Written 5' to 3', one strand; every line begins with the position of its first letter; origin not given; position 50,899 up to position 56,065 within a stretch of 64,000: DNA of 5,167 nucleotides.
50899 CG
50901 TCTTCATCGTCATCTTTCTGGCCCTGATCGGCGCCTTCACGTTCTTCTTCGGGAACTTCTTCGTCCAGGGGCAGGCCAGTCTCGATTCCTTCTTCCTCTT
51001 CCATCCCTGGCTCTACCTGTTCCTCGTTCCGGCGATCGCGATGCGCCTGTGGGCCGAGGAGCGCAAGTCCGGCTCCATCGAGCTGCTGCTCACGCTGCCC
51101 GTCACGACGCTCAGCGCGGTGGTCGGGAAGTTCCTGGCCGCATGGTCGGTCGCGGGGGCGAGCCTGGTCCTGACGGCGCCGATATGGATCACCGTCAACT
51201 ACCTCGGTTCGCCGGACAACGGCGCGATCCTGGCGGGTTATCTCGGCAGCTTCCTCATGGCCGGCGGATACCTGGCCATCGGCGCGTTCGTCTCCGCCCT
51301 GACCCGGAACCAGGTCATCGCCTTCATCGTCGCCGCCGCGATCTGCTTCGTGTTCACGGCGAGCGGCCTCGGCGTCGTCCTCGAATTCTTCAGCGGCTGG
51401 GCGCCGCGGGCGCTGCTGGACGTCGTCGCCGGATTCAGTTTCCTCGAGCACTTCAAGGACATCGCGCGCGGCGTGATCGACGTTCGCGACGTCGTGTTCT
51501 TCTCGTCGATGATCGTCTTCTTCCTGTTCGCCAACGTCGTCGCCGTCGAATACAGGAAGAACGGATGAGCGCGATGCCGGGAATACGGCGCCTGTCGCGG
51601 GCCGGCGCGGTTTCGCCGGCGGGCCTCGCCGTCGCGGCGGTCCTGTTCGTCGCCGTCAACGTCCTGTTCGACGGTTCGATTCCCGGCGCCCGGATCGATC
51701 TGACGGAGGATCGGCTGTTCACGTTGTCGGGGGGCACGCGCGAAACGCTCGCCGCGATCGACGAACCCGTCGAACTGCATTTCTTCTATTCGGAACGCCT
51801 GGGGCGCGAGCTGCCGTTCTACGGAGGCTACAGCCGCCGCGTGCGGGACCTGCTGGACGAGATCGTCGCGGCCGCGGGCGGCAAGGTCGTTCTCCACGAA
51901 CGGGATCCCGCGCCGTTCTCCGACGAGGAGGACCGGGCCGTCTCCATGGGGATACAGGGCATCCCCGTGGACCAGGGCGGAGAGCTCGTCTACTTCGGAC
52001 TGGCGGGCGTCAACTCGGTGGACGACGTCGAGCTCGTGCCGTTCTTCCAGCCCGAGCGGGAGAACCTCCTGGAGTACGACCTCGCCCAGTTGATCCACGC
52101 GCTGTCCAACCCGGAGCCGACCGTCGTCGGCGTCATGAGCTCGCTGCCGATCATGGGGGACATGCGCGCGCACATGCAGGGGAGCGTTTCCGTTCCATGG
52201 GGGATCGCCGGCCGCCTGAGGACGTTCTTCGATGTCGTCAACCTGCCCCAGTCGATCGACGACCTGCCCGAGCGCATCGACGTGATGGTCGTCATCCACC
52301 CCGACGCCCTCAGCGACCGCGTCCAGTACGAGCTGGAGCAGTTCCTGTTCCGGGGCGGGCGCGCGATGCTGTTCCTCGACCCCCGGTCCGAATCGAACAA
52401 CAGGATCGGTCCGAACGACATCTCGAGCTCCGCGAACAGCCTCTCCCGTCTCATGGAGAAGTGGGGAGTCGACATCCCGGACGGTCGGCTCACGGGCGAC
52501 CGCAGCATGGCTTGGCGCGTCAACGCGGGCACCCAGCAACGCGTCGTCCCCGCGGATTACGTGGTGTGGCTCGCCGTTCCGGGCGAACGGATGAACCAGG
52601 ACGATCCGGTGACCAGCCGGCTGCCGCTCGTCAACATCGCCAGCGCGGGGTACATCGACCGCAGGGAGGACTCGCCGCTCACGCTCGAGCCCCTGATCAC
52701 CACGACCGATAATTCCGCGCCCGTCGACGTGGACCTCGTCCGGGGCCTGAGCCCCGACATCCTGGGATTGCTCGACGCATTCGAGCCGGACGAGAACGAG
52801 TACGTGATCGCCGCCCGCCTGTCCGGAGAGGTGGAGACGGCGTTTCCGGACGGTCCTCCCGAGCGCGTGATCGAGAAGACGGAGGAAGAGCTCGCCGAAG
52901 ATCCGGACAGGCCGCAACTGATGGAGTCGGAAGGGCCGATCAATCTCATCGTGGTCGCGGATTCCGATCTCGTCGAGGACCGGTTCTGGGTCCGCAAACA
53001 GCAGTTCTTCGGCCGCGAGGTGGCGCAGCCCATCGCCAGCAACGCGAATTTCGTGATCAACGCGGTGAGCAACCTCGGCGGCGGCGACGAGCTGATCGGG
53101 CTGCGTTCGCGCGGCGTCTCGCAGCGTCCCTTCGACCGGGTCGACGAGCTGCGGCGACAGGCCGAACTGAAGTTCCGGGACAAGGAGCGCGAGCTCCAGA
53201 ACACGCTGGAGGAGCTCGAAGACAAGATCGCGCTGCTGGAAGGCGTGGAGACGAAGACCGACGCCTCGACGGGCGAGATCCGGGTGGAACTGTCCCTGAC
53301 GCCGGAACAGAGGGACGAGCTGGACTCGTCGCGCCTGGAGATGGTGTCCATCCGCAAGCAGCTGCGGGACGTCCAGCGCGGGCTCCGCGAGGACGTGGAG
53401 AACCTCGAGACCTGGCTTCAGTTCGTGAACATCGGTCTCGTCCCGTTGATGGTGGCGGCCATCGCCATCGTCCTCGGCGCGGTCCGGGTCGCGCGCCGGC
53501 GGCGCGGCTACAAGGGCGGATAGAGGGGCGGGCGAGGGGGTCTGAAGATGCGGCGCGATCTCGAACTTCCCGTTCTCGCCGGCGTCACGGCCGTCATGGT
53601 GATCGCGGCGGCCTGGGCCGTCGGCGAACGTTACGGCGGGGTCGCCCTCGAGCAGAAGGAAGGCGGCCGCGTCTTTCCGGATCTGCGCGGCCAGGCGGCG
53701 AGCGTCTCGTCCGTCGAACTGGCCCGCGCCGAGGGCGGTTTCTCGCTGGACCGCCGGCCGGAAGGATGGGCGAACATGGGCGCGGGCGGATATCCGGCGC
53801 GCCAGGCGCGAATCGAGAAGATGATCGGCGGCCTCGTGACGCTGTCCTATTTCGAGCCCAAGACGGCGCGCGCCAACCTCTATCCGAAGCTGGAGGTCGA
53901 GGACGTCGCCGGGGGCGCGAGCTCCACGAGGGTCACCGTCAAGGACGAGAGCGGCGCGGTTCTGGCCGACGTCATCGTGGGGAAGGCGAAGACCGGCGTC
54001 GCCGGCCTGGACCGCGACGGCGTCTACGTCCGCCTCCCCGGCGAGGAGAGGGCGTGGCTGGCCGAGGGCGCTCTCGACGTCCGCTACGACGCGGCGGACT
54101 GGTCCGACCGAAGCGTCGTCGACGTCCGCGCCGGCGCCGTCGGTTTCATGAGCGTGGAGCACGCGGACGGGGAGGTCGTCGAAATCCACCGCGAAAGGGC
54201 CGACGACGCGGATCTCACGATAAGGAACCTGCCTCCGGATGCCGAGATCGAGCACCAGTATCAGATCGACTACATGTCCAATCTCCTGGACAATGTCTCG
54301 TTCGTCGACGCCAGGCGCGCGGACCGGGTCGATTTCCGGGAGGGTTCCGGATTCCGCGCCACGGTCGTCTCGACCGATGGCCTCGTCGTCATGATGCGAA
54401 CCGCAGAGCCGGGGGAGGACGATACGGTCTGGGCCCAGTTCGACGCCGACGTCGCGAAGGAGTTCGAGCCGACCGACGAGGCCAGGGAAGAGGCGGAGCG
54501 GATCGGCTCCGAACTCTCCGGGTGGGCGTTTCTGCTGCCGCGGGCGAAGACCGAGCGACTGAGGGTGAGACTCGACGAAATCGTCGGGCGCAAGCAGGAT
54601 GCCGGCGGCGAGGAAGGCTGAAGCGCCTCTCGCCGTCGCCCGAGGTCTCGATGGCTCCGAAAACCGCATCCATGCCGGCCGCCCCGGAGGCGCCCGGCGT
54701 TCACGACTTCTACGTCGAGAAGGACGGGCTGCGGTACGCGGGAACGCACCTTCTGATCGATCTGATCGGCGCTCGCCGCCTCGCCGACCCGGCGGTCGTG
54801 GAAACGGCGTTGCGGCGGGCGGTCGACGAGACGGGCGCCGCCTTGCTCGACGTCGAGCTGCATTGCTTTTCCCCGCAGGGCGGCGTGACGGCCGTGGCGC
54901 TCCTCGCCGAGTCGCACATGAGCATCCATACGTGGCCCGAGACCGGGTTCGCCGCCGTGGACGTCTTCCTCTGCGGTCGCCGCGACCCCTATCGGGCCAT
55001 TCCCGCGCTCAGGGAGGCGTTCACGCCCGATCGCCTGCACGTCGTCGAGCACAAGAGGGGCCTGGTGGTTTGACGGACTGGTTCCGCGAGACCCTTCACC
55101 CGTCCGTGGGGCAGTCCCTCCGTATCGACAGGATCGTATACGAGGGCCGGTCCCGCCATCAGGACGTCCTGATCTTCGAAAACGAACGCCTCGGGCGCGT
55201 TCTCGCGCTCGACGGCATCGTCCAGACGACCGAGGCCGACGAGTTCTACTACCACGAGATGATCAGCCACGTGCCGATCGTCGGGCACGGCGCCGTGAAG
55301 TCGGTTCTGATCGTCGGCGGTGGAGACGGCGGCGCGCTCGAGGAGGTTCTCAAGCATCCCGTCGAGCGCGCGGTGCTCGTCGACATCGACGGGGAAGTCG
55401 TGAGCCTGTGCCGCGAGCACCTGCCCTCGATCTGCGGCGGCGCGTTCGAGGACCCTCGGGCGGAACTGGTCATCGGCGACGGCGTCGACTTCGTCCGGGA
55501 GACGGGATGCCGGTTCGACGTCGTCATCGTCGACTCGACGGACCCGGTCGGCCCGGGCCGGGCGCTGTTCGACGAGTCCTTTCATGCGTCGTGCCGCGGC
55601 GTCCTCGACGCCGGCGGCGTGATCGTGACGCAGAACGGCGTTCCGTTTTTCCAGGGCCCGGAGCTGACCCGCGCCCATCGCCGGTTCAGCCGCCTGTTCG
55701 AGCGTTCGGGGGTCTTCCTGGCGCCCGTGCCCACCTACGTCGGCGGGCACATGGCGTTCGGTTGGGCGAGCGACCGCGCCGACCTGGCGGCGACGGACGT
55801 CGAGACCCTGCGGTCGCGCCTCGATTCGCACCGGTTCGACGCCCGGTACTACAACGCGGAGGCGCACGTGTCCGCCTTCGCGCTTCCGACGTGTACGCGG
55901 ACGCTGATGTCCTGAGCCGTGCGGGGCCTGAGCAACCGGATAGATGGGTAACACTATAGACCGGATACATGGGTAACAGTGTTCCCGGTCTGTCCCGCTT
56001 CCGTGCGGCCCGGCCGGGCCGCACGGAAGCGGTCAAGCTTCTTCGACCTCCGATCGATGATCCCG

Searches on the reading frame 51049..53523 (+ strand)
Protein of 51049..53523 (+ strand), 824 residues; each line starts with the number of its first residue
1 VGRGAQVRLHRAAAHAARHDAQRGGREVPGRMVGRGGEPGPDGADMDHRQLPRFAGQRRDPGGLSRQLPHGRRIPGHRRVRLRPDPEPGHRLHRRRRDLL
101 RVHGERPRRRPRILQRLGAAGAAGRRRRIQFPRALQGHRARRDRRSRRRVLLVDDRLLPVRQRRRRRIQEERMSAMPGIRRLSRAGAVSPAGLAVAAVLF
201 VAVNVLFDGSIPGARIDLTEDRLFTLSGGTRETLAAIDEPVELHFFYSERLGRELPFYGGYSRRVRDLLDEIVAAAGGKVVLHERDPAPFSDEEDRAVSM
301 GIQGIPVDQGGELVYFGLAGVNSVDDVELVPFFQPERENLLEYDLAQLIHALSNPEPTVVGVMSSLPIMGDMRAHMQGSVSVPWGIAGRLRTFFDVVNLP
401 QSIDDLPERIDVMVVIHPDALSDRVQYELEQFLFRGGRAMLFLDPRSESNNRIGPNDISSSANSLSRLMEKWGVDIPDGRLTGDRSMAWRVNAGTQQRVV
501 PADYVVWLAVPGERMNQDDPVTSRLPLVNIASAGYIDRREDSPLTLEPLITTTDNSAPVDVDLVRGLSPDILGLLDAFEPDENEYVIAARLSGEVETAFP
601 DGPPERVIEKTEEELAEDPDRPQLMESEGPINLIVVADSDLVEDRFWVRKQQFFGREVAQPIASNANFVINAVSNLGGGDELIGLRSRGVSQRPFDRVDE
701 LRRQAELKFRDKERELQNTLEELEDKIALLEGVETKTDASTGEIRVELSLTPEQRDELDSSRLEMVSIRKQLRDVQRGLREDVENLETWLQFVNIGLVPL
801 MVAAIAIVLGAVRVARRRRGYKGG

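Call 49: search_protein_families(library=pfam, proteins=[window:51049-53523:+], max_evalue=0.001)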
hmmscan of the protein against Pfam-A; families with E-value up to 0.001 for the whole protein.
window:51049-53523:+ (824 aa): 2 families
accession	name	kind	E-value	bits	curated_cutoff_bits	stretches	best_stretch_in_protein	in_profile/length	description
PF09822.16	ABC_transp_aux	-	2.1e-55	188.4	34.7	1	359-672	3-288/288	ABC-type uncharacterized transport system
PF23357.1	DUF7088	-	2.8e-20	72.9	27.8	1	220-319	1-103/105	Domain of unknown function (DUF7088)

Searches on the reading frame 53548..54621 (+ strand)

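Call 49: search_protein_families(library=pfam, proteins=[window:53548-54621:+], max_evalue=0.001)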
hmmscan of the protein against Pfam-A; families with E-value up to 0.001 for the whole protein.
window:53548-54621:+ (357 aa): 1 family
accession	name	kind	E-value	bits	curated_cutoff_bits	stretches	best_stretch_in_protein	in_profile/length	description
PF14238.11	DUF4340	-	8e-07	29.9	25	1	74-248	1-157/183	Domain of unknown function (DUF4340)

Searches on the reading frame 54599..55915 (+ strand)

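Call 49: search_protein_families(library=pfam, proteins=[window:54599-55915:+], max_evalue=0.001)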
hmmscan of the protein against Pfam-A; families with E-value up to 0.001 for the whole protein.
window:54599-55915:+ (438 aa): 2 families
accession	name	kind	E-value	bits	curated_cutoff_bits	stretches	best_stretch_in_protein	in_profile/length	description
PF01564.23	Spermine_synth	-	6.2e-56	189.3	22.9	1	215-393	1-179/186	Spermine/spermidine synthase domain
PF17284.7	Spermine_synt_N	-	5.6e-18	65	22.1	1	161-212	2-53/53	Spermidine synthase tetramerisation domain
